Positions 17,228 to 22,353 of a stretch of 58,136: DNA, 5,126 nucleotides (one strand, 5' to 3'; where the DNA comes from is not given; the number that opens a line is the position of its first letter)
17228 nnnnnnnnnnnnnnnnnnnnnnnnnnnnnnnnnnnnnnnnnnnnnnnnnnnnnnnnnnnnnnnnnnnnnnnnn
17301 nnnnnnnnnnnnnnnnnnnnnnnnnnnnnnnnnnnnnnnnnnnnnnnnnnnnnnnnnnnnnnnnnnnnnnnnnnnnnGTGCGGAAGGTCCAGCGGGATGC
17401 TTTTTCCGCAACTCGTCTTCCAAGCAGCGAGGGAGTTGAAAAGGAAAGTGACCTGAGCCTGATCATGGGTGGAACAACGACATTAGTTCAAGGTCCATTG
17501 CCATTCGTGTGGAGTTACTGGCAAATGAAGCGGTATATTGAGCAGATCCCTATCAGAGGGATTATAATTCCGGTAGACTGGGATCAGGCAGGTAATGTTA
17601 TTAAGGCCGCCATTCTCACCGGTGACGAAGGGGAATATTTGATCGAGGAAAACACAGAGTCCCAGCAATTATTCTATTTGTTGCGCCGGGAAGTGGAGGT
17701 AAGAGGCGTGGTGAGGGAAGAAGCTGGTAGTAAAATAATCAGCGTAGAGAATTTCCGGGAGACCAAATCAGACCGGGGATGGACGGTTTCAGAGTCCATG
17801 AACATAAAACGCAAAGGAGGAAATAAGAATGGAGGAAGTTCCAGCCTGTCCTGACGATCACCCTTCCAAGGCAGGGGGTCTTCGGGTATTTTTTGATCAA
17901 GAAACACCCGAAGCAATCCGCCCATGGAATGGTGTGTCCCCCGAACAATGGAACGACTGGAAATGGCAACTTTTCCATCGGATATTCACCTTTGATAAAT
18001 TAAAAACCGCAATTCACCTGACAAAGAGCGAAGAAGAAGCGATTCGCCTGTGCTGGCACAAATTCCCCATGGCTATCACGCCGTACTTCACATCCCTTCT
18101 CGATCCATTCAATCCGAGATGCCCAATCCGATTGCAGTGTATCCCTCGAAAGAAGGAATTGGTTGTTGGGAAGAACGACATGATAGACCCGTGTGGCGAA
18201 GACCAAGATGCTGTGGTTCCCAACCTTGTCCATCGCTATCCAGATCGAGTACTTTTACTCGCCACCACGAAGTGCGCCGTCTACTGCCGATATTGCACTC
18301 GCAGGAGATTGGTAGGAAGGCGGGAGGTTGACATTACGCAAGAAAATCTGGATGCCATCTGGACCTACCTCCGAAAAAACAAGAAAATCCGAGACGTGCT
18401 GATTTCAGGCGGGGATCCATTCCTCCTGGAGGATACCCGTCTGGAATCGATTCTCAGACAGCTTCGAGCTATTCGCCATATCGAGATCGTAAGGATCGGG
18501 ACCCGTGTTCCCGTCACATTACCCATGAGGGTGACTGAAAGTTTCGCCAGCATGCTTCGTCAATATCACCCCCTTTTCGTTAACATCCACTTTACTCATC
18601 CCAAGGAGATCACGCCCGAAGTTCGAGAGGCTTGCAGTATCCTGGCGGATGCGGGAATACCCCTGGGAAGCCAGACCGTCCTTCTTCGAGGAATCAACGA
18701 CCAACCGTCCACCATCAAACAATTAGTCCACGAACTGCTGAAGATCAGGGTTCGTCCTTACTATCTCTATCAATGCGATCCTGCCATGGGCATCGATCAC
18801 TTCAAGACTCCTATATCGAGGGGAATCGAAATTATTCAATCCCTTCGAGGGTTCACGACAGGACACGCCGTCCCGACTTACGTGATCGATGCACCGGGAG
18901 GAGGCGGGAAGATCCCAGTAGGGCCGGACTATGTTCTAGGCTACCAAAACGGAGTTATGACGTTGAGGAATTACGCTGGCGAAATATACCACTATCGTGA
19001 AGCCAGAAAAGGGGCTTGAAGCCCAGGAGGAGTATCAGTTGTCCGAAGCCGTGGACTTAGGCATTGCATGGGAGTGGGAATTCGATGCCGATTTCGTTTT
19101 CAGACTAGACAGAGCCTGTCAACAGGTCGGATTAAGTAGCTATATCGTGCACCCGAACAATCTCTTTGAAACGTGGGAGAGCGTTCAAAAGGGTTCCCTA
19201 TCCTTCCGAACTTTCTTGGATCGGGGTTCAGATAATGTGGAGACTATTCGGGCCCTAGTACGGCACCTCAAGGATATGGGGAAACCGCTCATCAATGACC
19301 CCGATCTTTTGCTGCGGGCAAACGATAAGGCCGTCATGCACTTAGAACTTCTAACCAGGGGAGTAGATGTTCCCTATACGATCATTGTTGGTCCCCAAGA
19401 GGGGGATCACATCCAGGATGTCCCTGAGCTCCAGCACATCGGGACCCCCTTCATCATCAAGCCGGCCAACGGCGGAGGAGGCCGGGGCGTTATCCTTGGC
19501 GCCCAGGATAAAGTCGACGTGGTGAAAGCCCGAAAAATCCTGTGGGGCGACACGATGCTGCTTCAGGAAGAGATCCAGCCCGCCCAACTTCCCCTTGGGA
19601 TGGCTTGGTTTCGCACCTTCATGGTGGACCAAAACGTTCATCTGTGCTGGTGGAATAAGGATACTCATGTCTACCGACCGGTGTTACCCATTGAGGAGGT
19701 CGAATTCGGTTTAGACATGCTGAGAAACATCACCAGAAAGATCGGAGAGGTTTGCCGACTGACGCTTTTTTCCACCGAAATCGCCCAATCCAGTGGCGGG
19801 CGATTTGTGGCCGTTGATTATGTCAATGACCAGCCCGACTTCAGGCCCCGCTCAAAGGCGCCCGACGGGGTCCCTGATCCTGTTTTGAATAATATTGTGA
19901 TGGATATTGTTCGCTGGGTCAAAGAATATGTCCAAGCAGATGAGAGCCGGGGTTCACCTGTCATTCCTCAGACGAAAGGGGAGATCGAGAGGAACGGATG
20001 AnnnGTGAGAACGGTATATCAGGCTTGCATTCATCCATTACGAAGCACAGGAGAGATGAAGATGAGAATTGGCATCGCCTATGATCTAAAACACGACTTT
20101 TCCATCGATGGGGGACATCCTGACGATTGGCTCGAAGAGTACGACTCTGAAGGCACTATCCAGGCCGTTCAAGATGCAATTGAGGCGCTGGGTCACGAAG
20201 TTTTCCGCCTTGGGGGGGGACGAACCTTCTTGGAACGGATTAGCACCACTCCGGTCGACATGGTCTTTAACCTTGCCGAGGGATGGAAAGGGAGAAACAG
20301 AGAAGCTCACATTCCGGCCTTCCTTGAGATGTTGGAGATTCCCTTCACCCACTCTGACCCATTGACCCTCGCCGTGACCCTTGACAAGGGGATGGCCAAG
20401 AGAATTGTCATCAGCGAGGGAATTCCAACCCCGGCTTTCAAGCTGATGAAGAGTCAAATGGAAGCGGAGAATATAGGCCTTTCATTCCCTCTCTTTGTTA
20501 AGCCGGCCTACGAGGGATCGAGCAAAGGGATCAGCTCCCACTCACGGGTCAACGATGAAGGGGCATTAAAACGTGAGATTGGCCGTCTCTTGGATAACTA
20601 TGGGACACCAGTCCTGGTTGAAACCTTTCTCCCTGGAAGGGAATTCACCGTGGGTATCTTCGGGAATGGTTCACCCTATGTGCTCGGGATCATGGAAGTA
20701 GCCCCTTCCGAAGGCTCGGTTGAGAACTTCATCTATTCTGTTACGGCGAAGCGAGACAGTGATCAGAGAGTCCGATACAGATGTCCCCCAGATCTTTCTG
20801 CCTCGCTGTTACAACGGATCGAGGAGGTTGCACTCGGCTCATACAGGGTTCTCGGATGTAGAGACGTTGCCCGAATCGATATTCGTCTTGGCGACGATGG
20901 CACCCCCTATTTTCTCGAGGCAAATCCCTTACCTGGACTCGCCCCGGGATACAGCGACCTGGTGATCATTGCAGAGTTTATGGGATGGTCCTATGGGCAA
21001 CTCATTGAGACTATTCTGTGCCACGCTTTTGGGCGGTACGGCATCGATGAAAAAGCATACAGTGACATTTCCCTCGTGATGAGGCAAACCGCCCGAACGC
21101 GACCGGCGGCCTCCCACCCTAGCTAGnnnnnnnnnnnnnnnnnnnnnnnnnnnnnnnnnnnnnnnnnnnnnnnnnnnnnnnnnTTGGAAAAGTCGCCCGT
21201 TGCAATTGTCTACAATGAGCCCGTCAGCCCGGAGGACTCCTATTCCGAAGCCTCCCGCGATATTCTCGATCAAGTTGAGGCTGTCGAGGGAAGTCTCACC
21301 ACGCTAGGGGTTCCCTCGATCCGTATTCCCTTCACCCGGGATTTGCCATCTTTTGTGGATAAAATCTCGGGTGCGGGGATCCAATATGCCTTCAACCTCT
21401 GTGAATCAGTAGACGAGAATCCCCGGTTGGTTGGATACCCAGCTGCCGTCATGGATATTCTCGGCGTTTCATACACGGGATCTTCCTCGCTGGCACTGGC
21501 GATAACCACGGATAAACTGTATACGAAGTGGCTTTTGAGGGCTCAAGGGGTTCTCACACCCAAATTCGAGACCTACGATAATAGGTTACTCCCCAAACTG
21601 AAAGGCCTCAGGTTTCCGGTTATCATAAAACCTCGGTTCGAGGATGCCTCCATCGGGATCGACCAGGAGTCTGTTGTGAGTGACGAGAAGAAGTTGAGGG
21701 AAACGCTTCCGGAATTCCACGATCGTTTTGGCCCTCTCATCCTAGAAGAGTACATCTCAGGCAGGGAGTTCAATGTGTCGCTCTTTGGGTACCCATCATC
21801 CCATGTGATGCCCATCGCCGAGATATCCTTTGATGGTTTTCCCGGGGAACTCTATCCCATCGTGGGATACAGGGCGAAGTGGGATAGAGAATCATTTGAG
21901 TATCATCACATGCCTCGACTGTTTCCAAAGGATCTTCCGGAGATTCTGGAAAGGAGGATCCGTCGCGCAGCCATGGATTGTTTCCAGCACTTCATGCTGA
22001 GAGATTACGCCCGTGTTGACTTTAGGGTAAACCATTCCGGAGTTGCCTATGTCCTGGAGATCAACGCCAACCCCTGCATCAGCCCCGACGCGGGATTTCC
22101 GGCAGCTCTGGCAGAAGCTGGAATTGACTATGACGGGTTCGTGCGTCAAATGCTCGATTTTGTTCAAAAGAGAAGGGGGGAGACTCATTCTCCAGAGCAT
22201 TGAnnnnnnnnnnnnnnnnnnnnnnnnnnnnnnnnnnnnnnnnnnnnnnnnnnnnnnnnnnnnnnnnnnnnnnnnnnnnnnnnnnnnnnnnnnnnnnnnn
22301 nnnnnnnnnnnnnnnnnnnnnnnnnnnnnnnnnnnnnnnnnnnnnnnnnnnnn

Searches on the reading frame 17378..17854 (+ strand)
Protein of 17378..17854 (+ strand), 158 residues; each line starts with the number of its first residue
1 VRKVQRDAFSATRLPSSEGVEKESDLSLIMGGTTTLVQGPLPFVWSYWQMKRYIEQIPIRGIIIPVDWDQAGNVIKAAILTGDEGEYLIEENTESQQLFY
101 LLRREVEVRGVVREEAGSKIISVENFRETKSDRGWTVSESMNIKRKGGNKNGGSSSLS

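Call 5: search_protein_families(library=pfam, proteins=[window:17378-17854:+])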
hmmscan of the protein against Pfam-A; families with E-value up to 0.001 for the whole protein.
window:17378-17854:+ (158 aa): 0 families

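Call 7: search_protein_families(library=ncbifam, proteins=[window:17378-17854:+])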
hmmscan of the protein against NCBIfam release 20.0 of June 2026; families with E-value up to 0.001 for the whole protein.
window:17378-17854:+ (158 aa): 0 families

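Call 62: find_homologous_proteins(query=window:17378-17854:+, max_evalue=0.001)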
Query window:17378-17854:+ (158 aa): 14 proteins with E <= 0.001 among 34 candidates.
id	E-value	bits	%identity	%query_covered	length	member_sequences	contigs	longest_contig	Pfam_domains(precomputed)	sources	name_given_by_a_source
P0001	4.1e-91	321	95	100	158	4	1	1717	-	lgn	-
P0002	2.7e-52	195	86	69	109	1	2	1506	-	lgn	-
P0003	5.0e-45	171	80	67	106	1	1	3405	-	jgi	-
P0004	9.7e-45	170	81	67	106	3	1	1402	-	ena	-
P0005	2.0e-17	81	44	69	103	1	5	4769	-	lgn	-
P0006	1.8e-16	78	58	49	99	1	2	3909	-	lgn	-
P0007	3.4e-16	77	56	49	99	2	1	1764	-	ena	-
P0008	3.8e-16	77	49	55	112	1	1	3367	-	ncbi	-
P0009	3.9e-16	77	56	49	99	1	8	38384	-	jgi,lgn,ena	-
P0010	6.3e-16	76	57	49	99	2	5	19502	-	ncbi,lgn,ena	-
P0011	8.4e-16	76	51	51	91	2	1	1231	-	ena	-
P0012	2.1e-15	75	51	59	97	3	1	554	-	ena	-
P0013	3.1e-15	74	56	49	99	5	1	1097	-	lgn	-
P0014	1.2e-7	50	55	35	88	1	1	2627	-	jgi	jgi:hypothetical protein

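Call 69: predict_structure(alignment_id=A2)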
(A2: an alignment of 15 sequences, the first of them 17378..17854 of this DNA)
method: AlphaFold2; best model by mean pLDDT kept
length: 158 residues; sequences in the alignment: 15
mean_pLDDT: 63.0   pTM: 0.46
mean pLDDT of the five models: 63.0, 62.9, 61.7, 59.7, 58.4
residues with pLDDT >= 90: 3; 70-90: 70; 50-70: 8; < 50: 77
segments of 3 or more residues with pLDDT < 50: 1-25, 27-53, 133-147, 149-158
pLDDT, mean of each block of 10 residues (from residue 1): 41 39 44 39 41 70 88 87 82 80 86 87 84 48 46 44
secondary structure, 60 per line:
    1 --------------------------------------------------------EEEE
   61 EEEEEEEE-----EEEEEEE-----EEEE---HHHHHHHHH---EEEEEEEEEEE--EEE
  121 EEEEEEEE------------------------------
elements in order: E57-68 E74-80 E86-89 H93-101 E105-115 E118-128

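Call 71: fold_search(model_id=the predicted structure, library=pdb)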
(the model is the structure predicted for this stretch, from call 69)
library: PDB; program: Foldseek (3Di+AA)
matches with E <= 10: 721; with E <= 0.001: 8
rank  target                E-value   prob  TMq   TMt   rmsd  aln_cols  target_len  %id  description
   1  4joi_B                2.8e-04  1.00  0.32  0.35   6.0        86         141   13  Crystal structure of the human telomeric Stn1-Ten1 complex (released 2013-05-29)
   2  8aas_B                3.4e-04  1.00  0.36  0.33   4.5        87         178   17  Crystal structure of the Pyrococcus abyssi RPA trimerization core bound to poly-dT20 ssDNA (released 2023-05-03)
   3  4joi_A                3.4e-04  1.00  0.32  0.35   6.3        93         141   14  Crystal structure of the human telomeric Stn1-Ten1 complex (released 2013-05-29)
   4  8d0b_B                4.9e-04  1.00  0.31  0.15   7.3       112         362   16  Human CST-DNA polymerase alpha/primase preinitiation complex bound to 4xTEL-foldback template (released 2022-06-22)
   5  8aaj_B                6.2e-04  1.00  0.35  0.31   4.6        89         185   17  Crystal structure of the Pyrococcus abyssi RPA (apo form) (released 2023-05-03)
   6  8sok_B                7.9e-04  1.00  0.31  0.15   9.1       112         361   12  Cryo-EM structure of human CST bound to POT1(ESDL)/TPP1 in the presence of telomeric ssDNA (released 2023-06-07)
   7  3f2b_A                8.4e-04  1.00  0.35  0.07   5.1        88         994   16  DNA Polymerase PolC from Geobacillus kaustophilus complex with DNA, dGTP, Mg and Zn (released 2009-01-20)
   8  3f2c_A                9.5e-04  1.00  0.35  0.07   5.1        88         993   16  DNA Polymerase PolC from Geobacillus kaustophilus complex with DNA, dGTP and Mn (released 2009-01-20)
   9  6w6w_C                1.1e-03  1.00  0.33  0.18   7.4        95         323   17  Cryo-EM structure of CST bound to telomeric single-stranded DNA (released 2020-06-03)
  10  8c5y_B                1.3e-03  1.00  0.35  0.32   4.6        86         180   19  RPA tetrameric supercomplex from Pyrococcus abyssi (released 2023-05-03)
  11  1wyd_B                1.7e-03  1.00  0.32  0.14   4.8        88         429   16  Crystal Structure of Aspartyl-tRNA synthetase from Sulfolobus tokodaii (released 2006-07-04)
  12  4gop_B                1.7e-03  1.00  0.30  0.37   4.4        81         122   14  Structure and Conformational Change of a Replication Protein A Heterotrimer Bound to ssDNA (released 2012-11-28)
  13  7uy5_J                1.8e-03  1.00  0.30  0.35   6.7        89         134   21  Tetrahymena telomerase with CST (released 2022-07-13)
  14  9mj5_B                1.9e-03  1.00  0.34  0.27   3.9        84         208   15  Catalytic domain of human DNA polymerase alpha in complex with DNA and RPA (released 2025-02-19)
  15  8soj_B                2.3e-03  1.00  0.30  0.13   7.0       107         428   16  Cryo-EM structure of human CST bound to POT1(ESDL)/TPP1 in the absence of telomeric ssDNA (released 2023-06-07)
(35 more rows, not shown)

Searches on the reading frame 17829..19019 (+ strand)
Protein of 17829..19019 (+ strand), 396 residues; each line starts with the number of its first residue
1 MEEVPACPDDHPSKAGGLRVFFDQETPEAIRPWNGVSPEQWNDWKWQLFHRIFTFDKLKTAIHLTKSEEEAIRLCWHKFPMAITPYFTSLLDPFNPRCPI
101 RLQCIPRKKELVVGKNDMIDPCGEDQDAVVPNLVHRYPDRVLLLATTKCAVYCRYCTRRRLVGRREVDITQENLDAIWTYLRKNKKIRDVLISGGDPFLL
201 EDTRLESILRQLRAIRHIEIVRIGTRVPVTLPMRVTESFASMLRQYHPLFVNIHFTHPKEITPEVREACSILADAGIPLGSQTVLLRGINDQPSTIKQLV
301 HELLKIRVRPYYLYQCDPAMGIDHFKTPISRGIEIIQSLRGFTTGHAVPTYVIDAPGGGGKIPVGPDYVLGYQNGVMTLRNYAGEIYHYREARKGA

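Call 5: search_protein_families(library=pfam, proteins=[window:17829-19019:+])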
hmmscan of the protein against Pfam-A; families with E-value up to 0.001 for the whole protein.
window:17829-19019:+ (396 aa): 3 families
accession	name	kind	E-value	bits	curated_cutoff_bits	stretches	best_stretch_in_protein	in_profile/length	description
PF12544.13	LAM_C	-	5.2e-19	69.1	26.7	1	336-392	1-57/127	Lysine-2,3-aminomutase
PF04055.27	Radical_SAM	-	7.6e-13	49.4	29.5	1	146-293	4-158/166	Radical SAM superfamily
PF13353.11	Fer4_12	-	4.5e-06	27.4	22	1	144-214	10-79/137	4Fe-4S single cluster domain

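Call 7: search_protein_families(library=ncbifam, proteins=[window:17829-19019:+])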
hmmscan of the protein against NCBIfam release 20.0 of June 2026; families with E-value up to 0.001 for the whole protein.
window:17829-19019:+ (396 aa): 11 families
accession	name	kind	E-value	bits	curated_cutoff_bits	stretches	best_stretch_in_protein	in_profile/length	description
TIGR03820.1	lys_2_3_AblA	equivalog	2e-149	497.9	525.4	1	38-392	4-361/417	lysine 2,3-aminomutase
TIGR04368.1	Glu_2_3_NH3_mut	equivalog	1.1e-129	432.6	650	1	33-390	47-403/404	glutamate 2,3-aminomutase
TIGR04468.1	arg_2_3_am_muta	equivalog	5e-118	394.1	600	1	40-385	1-347/351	arginine 2,3-aminomutase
TIGR00238.1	TIGR00238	subfamily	1.2e-106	356.5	199.2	1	29-357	2-331/331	KamA family radical SAM protein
TIGR03822.1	AblA_like_2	hypoth_equivalog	1e-96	323.8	396.25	1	56-369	5-320/321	lysine-2,3-aminomutase-like protein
TIGR03821.1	EFP_modif_epmB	equivalog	3.1e-68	230.1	369.3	1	44-363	1-320/321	EF-P beta-lysylation protein EpmB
TIGR02495.1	NrdG2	equivalog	1.8e-05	24.2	131.15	1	146-216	23-90/193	anaerobic ribonucleoside-triphosphate reductase activating protein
TIGR02666.1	moaA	equivalog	2.5e-05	23.4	284.05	1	145-223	16-96/336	GTP 3',8-cyclase MoaA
TIGR02668.1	moaA_archaeal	equivalog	0.00019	20.6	325.25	1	145-221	16-91/303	GTP 3',8-cyclase MoaA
TIGR03977.1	rSAM_pair_HxsC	equivalog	0.0003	19.8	267.9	1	139-212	25-93/292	His-Xaa-Ser system radical SAM maturase HxsC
NF001199.0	PRK00164.2-1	equivalog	0.00034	19.9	231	1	145-220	18-90/308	GTP 3',8-cyclase MoaA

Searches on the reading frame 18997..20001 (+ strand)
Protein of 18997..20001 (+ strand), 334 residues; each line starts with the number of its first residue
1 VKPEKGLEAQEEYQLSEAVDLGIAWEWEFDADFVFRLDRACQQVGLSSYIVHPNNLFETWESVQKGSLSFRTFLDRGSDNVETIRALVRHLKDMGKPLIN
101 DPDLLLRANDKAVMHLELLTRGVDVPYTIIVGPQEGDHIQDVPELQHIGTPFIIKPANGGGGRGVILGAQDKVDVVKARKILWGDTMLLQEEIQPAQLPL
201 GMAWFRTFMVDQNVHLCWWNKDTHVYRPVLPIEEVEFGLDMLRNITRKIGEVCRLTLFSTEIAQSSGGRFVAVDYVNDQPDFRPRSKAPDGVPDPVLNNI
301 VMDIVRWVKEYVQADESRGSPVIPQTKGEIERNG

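Call 6: search_protein_families(library=pfam, proteins=[window:18997-20001:+])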
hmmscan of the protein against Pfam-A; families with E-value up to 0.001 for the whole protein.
window:18997-20001:+ (334 aa): 1 family
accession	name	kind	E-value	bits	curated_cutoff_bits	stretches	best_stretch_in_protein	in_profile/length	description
PF14397.11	ATPgrasp_ST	-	5.7e-05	22.9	31.4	1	98-172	9-84/278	Sugar-transfer associated ATP-grasp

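Call 7: search_protein_families(library=ncbifam, proteins=[window:18997-20001:+])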
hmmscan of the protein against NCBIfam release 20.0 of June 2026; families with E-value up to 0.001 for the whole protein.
window:18997-20001:+ (334 aa): 7 families
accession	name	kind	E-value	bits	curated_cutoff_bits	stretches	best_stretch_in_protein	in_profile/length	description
TIGR00768.1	rimK_fam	subfamily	4.7e-14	52.4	143.4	1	36-194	15-171/276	RimK family alpha-L-glutamate ligase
TIGR02144.1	LysX_arch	equivalog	4.4e-08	32.6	275.6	1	87-167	64-140/281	lysine biosynthesis protein LysX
NF004680.0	PRK06019.1-6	equivalog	5.8e-06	25.3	327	1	87-192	93-195/405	5-(carboxyamino)imidazole ribonucleotide synthase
NF040720.1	MptN_Meth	equivalog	0.00027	20.1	350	1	87-172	78-158/291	tetrahydromethanopterin:alpha-L-glutamate ligase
NF010623.0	PRK14016.1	subfamily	0.00033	18.9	877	1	108-178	212-278/871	cyanophycin synthetase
NF002563.0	PRK02186.1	subfamily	0.00037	18.8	625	1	108-171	105-164/890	argininosuccinate lyase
TIGR02068.2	cya_phycin_syn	equivalog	0.00061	17.9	850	0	108-181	211-280/862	cyanophycin synthetase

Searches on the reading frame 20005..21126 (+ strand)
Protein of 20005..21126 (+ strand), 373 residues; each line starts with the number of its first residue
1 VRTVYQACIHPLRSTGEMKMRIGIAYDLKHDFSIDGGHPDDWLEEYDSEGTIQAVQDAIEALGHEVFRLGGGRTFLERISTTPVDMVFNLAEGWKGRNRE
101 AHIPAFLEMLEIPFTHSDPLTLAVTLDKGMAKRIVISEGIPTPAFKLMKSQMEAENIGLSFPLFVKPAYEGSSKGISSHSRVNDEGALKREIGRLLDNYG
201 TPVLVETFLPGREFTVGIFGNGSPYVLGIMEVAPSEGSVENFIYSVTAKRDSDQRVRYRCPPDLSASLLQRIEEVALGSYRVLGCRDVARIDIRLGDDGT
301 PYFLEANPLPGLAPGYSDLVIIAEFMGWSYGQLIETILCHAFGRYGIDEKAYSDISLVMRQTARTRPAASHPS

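Call 6: search_protein_families(library=pfam, proteins=[window:20005-21126:+])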
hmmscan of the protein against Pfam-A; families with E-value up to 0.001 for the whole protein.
window:20005-21126:+ (373 aa): 2 families
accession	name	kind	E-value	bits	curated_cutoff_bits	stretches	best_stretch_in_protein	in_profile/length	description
PF07478.18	Dala_Dala_lig_C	-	1.7e-34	119.6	24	1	143-338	10-203/204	D-ala D-ala ligase C-terminus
PF13535.11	ATP-grasp_4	-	0.00022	21.3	27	0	160-249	2-104/160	ATP-grasp domain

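Call 7: search_protein_families(library=ncbifam, proteins=[window:20005-21126:+])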
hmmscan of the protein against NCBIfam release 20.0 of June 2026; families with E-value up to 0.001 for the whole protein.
window:20005-21126:+ (373 aa): 35 families (the best 25 are shown)
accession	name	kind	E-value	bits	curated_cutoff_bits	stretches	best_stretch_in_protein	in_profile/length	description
NF002378.0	PRK01372.1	subfamily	1.2e-50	172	243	1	53-341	28-301/305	D-alanine--D-alanine ligase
TIGR01205.1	D_ala_D_alaTIGR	subfamily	1.1e-41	142.9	245.65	1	74-341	49-317/318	D-alanine--D-alanine ligase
NF011169.0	PRK14571.1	equivalog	5.7e-37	127.7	404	1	53-343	22-297/300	D-alanyl-alanine synthetase A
NF002528.0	PRK01966.1-4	subfamily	1.6e-33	116.1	262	1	80-343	96-360/366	D-alanine--D-alanine ligase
NF000206.1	D_ala_D_lac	equivalog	2.2e-31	109.1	550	1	80-338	87-337/342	D-alanine--(R)-lactate ligase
NF012215.1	D_ala_D_lac_VanD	exception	7.1e-30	104.5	700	1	80-337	87-336/343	D-alanine--(R)-lactate ligase VanD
NF002525.0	PRK01966.1-1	equivalog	3e-29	102.1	457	1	83-349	98-358/364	D-alanine--D-alanine ligase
NF000372.1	D_ala_D_lac_VanI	exception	5.2e-29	101.6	700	1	80-340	87-339/341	D-alanine--(R)-lactate ligase VanI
NF000091.3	D_ala_D_ser_VanG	exception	7.9e-29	100.6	495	1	77-339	87-341/344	D-alanine--D-serine ligase VanG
NF002527.0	PRK01966.1-3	equivalog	1.1e-27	97.1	310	1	81-316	74-304/332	D-alanine--D-alanine ligase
NF002526.0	PRK01966.1-2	equivalog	3.6e-27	95.2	449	1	81-346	91-352/362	D-alanine--D-alanine ligase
NF002529.0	PRK01966.1-5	equivalog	1.3e-26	93.4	472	1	87-339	89-334/348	D-alanine--D-alanine ligase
NF012217.1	D_ala_D_lac_VanA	exception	3e-25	89.2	775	1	84-339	91-338/343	D-alanine--(R)-lactate ligase VanA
NF000144.1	D_ala_D_lac_VanF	exception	1.9e-23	83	750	1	84-336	91-335/343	D-alanine--(R)-lactate ligase VanF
NF000374.1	D_ala_D_lac_VanO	exception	3.3e-23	82.3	750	1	81-322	88-321/346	D-alanine--(R)-lactate ligase VanO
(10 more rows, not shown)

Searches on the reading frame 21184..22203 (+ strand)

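Call 6: search_protein_families(library=pfam, proteins=[window:21184-22203:+])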
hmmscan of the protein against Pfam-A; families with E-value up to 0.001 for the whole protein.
window:21184-22203:+ (339 aa): 2 families
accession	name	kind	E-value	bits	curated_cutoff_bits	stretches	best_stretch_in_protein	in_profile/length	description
PF07478.18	Dala_Dala_lig_C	-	1.7e-22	80.4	24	1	140-324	33-203/204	D-ala D-ala ligase C-terminus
PF02655.19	ATP-grasp_3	-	0.00045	20.8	23.2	0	109-295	2-155/160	ATP-grasp domain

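Call 60: search_protein_families(library=ncbifam, proteins=[window:21184-22203:+], max_evalue=0.00001)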
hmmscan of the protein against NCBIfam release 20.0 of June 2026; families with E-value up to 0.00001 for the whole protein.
window:21184-22203:+ (339 aa): 33 families (the best 25 are shown)
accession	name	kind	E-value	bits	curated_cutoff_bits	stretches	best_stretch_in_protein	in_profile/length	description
NF002378.0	PRK01372.1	subfamily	2.3e-36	125.1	243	1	87-326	77-300/305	D-alanine--D-alanine ligase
TIGR01205.1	D_ala_D_alaTIGR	subfamily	8.7e-32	110.3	245.65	1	87-325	83-315/318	D-alanine--D-alanine ligase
NF011169.0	PRK14571.1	equivalog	2e-26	93.1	404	1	87-324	72-292/300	D-alanyl-alanine synthetase A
NF002528.0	PRK01966.1-4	subfamily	4.1e-24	85.1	262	1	89-331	120-362/366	D-alanine--D-alanine ligase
NF002527.0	PRK01966.1-3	equivalog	8.9e-21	74.4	310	1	87-325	95-326/332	D-alanine--D-alanine ligase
NF000091.3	D_ala_D_ser_VanG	exception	5.9e-19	68.1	495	1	88-325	113-341/344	D-alanine--D-serine ligase VanG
NF002526.0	PRK01966.1-2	equivalog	3.6e-18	65.6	449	1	89-333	114-353/362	D-alanine--D-alanine ligase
NF011167.0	PRK14569.1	equivalog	3.2e-17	62.9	410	1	84-327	72-295/296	D-alanyl-alanine synthetase A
NF002525.0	PRK01966.1-1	equivalog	1.2e-13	50.8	457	1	89-331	119-354/364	D-alanine--D-alanine ligase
NF000206.1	D_ala_D_lac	equivalog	3e-13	49.5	550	1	89-325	111-338/342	D-alanine--(R)-lactate ligase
NF000207.3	D_ala_D_ser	equivalog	3.9e-13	49.2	520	1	89-327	110-339/342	D-alanine--D-serine ligase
NF012214.1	D_ala_D_ser_VanC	exception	2.7e-12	46.5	650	1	133-327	165-345/350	D-alanine--D-serine ligase VanC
NF002529.0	PRK01966.1-5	equivalog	4.6e-12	45.5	472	1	89-329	106-338/348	D-alanine--D-alanine ligase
NF011170.0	PRK14572.1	equivalog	8.1e-12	44.9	489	1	89-325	109-343/351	D-alanyl-alanine synthetase A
NF012215.1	D_ala_D_lac_VanD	exception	1.3e-10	41.1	700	1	89-328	111-341/343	D-alanine--(R)-lactate ligase VanD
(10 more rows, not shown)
